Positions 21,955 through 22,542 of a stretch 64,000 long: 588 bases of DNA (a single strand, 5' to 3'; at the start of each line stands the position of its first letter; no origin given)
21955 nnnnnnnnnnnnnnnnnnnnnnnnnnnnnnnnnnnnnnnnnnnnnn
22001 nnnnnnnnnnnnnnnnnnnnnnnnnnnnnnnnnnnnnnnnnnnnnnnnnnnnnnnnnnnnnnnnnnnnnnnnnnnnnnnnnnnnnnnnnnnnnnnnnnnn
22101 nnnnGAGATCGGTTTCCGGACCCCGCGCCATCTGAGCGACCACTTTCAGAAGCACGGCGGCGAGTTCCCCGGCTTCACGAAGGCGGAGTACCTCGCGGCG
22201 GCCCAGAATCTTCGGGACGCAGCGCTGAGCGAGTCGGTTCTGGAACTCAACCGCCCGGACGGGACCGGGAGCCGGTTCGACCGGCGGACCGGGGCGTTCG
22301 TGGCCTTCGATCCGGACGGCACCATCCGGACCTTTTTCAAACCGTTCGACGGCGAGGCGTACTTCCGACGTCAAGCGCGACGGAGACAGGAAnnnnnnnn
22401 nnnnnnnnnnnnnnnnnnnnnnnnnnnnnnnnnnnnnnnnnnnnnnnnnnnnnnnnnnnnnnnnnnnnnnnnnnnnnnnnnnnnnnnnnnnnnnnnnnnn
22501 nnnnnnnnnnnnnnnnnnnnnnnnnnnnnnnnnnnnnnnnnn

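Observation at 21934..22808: Translationally coupled lipoprotein/acidic-protein pair resembling a secreted nuclease and its intracellular inhibitor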

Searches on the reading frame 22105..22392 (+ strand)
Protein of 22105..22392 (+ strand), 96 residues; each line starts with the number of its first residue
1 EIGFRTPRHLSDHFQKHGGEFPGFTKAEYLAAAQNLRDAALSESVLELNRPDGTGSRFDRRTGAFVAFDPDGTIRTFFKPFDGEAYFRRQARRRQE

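Call 71: search_dna_similar(query=window:22105-22392:+, collection=phages, mode=protein, max_evalue=0.001, max_rows=15)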
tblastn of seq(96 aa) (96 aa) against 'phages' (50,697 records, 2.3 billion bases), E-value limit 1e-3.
Records with a match: 10; places in all: 10; records where one place covers at least 80% of the query: 10.
Best place of each record, by identity: <60% 10.
By first word of the organism name: Streptococcus 7; Faecalibacterium 2; Bacteriophage 1.
By host as written in the record: Faecalibacterium prausnitzii 2; - 1; Streptococcus mitis SK608 1; Streptococcus suis SS12 1; Streptococcus suis LP081102 1; Streptococcus suis ZJ20091101 1; Streptococcus suis JH1301 1; Streptococcus infantarius ATCC_BAA-102 1; and 1 more.
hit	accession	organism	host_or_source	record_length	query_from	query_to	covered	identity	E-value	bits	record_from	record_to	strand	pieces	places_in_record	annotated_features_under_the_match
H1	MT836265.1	Bacteriophage sp.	human fecal samples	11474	4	90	91%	46.0%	2e-12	66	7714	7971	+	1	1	record has no annotation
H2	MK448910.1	Streptococcus phage Javan336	Streptococcus mitis SK608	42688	4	87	88%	34.1%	3e-6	49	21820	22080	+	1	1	capsid and scaffold protein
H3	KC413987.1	Streptococcus phage phiSS12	Streptococcus suis SS12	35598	4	93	94%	29.8%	2e-5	47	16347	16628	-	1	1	hypothetical protein | Cys_rich_CPCC family protein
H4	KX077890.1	Streptococcus phage phiLP081102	Streptococcus suis LP081102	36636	4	93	94%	29.8%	2e-5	47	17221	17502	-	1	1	hypothetical protein (x2)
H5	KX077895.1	Streptococcus phage phiZJ20091101-4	Streptococcus suis ZJ20091101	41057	4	93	94%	29.8%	2e-5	47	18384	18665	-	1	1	hypothetical protein (x2)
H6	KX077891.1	Streptococcus phage phiJH1301-1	Streptococcus suis JH1301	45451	4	93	94%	29.7%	5e-6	48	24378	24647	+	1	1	hypothetical protein (x2)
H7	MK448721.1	Streptococcus phage Javan263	Streptococcus infantarius ATCC_BAA-102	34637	1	87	91%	29.5%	4e-4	43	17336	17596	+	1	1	hypothetical protein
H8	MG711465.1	Faecalibacterium phage FP_Brigit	Faecalibacterium prausnitzii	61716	3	79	80%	33.3%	1e-4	44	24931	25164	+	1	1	portal protein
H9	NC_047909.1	Faecalibacterium phage FP_Brigit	Faecalibacterium prausnitzii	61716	3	79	80%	33.3%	1e-4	44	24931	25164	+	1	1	portal protein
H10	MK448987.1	Streptococcus phage Javan576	Streptococcus suis LS2Z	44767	13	93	84%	30.5%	8e-5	45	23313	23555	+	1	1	hypothetical protein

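Call 72: search_dna_similar(query=window:22105-22392:+, collection=plasmids, mode=protein, max_evalue=0.001, max_rows=15)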
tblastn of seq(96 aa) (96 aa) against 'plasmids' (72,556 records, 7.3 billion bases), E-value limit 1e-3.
Records with a match: 47; places in all: 48; records where one place covers at least 80% of the query: 46.
Best place of each record, by identity: <60% 47.
By first word of the organism name: Escherichia 21; Clostridium 10; Priestia 10; Rhizobium 2; Vibrio 1; Salmonella 1; Lactococcus 1; Leptospira 1.
By predicted mobility (MOB-suite, as given by PLSDB): conjugative 23; non-mobilizable 21; mobilizable 3.
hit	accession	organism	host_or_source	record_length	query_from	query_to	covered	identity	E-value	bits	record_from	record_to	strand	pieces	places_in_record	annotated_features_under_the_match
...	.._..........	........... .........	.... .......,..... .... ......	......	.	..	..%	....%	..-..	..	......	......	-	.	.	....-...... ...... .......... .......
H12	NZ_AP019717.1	Clostridium butyricum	-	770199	4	90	91%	40.2%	2e-10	62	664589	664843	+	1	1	zinc-ribbon domain containing protein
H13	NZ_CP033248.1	Clostridium butyricum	environment swab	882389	4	90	91%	39.1%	1e-10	63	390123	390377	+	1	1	zinc-ribbon domain containing protein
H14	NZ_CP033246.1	Clostridium butyricum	Homo sapiens,stool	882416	4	90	91%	39.1%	1e-10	63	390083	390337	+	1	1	zinc-ribbon domain containing protein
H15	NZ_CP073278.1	Clostridium butyricum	Homo sapiens,cell culture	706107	4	90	91%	39.1%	1e-10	63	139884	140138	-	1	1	zinc-ribbon domain containing protein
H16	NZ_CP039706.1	Clostridium butyricum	Homo sapiens,isolation from The first ...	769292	4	90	91%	39.1%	1e-10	63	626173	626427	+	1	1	zinc-ribbon domain containing protein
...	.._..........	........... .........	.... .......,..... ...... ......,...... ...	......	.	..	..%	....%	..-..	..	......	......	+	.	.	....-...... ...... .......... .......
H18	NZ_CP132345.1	Clostridium butyricum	Homo sapiens,Faeces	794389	4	90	91%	39.1%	1e-10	63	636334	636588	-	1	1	zinc-ribbon domain containing protein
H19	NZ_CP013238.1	Clostridium butyricum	Microbial isolate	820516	4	90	91%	39.1%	1e-10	63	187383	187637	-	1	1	zinc-ribbon domain containing protein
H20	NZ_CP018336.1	Clostridium kluyveri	cell culture,the pit mud of a Chinese ...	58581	1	90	94%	34.4%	3e-5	47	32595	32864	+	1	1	hypothetical protein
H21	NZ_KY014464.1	Vibrio parahaemolyticus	-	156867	13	90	81%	38.8%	4e-5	47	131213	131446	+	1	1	RHS repeat-associated core domain-containing protein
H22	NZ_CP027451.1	Escherichia coli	Homo sapiens,stool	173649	13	90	81%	38.0%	3e-6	50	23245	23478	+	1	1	none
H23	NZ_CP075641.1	Escherichia coli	Homo sapiens,stool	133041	13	90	81%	36.7%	7e-6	49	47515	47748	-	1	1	none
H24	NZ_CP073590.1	Escherichia coli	Beef Ribs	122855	13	90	81%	36.7%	8e-6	49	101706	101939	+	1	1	none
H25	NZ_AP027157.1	Escherichia coli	Homo sapiens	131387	13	90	81%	36.7%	8e-6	49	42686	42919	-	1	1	none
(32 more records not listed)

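Call 73: get_annotated_region(hit=H21, flank=2500)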
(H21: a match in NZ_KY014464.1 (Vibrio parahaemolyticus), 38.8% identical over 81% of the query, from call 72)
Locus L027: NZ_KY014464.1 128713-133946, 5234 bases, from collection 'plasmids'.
description: Vibrio parahaemolyticus plasmid pVPS129, complete sequence
organism: Vibrio parahaemolyticus (NCBI taxid 670)
taxonomy: Bacteria; Pseudomonadota; Gammaproteobacteria; Vibrionales; Vibrionaceae; Vibrio; Vibrio parahaemolyticus
host: -; source: -; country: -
typing (MOB-suite, as given by PLSDB): conjugative; replicon IncC; relaxase MOBH,MOBH; mating-pair formation MPF_F
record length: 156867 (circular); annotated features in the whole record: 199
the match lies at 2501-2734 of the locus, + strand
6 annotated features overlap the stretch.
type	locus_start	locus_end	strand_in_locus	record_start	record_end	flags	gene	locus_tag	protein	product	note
CDS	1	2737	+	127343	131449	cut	-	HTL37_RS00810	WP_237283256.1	RHS repeat-associated core domain-containing protein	-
CDS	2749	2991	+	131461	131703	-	-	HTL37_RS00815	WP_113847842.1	CPCC family cysteine-rich protein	-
CDS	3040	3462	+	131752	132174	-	-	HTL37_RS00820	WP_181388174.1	hypothetical protein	-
CDS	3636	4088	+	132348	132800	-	-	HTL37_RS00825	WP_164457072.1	hypothetical protein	-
CDS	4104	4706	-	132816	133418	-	-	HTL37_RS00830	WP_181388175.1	hypothetical protein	-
CDS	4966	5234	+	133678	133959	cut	-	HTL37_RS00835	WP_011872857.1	hypothetical protein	-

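Call 74: get_annotated_region(hit=H22, flank=6000)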
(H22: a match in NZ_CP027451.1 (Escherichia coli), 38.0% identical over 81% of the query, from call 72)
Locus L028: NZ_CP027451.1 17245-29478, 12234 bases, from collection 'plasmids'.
description: Escherichia coli strain 2014C-3097 plasmid unnamed2, complete sequence
organism: Escherichia coli (NCBI taxid 562)
taxonomy: Bacteria; Pseudomonadota; Gammaproteobacteria; Enterobacterales; Enterobacteriaceae; Escherichia; Escherichia coli
host: -; source: Homo sapiens,stool; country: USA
typing (MOB-suite, as given by PLSDB): conjugative; replicon IncFIB,IncI-gamma/K1; relaxase MOBP; mating-pair formation MPF_I
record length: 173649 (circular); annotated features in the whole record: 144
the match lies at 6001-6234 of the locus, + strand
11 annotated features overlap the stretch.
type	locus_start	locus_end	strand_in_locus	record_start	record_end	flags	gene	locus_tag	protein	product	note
CDS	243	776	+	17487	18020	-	-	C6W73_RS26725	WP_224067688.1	hypothetical protein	-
CDS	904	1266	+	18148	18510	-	-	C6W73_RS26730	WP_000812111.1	hypothetical protein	-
CDS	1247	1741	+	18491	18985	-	-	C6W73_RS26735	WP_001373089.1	DUF2569 domain-containing protein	-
CDS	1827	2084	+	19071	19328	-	-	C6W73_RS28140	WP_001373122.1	hypothetical protein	-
CDS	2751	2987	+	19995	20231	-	cvi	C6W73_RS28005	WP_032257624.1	colicin V immunity protein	-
CDS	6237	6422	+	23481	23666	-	-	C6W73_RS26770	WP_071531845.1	CPCC family cysteine-rich protein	-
CDS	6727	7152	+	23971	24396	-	-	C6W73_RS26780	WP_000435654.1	transposase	GO:0006313 - DNA transposition [Evidence IEA]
predicted_resistance_gene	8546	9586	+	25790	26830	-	subA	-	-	subtilase AB5 cytotoxin subunit A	predicted by amrfinderplus; class ; identity 100.0%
predicted_resistance_gene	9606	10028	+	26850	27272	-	subB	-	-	subtilase AB5 cytotoxin subunit B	predicted by amrfinderplus; class ; identity 99.29%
CDS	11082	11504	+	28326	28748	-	-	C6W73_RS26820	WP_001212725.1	Exc2 family lipoprotein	-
predicted_resistance_gene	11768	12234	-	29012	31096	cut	iha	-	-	bifunctional siderophore receptor/adhesin Iha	predicted by amrfinderplus; class ; identity 100.0%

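Call 75: get_annotated_region(hit=H2, flank=3000)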
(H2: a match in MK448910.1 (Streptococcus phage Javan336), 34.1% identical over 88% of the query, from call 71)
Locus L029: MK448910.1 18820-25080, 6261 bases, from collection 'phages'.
description: Streptococcus phage Javan336, complete genome.
organism: Streptococcus phage Javan336 (NCBI taxid 2548112)
taxonomy: Viruses; Duplodnaviria; Heunggongvirae; Uroviricota; Caudoviricetes
host: Streptococcus mitis SK608; source: -; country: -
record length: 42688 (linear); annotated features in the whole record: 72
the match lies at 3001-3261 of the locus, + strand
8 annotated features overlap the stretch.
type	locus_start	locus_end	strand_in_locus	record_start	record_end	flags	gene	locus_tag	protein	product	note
CDS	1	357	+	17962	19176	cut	-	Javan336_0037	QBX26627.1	terminase large subunit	-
CDS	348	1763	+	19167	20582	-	-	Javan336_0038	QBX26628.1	portal (connector) protein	-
CDS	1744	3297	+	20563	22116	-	-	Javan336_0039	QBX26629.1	capsid and scaffold protein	-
CDS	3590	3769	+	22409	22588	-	-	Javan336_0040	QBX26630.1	hypothetical protein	-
CDS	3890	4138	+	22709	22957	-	-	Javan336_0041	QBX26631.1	hypothetical protein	-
CDS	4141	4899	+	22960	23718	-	-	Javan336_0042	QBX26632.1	putative antirepressor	-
CDS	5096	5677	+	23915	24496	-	-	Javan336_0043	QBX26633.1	capsid and scaffold protein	-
CDS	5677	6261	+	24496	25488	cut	-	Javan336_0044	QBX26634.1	capsid protein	-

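Call 78: search_solved_structures(query=L027:2749-2991:+, max_evalue=1, show_alignments=1)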
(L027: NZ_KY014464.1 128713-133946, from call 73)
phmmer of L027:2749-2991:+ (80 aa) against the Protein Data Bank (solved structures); distinct sequences matched with E-value up to 1: 2.
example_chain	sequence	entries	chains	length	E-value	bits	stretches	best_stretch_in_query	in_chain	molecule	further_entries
8ey4_I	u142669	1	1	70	6.3e-17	64.8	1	4-59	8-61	Cys_rich_CPCC domain-containing protein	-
8ey3_A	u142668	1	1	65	2.3e-16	62.9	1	4-59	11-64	Cys_rich_CPCC domain-containing protein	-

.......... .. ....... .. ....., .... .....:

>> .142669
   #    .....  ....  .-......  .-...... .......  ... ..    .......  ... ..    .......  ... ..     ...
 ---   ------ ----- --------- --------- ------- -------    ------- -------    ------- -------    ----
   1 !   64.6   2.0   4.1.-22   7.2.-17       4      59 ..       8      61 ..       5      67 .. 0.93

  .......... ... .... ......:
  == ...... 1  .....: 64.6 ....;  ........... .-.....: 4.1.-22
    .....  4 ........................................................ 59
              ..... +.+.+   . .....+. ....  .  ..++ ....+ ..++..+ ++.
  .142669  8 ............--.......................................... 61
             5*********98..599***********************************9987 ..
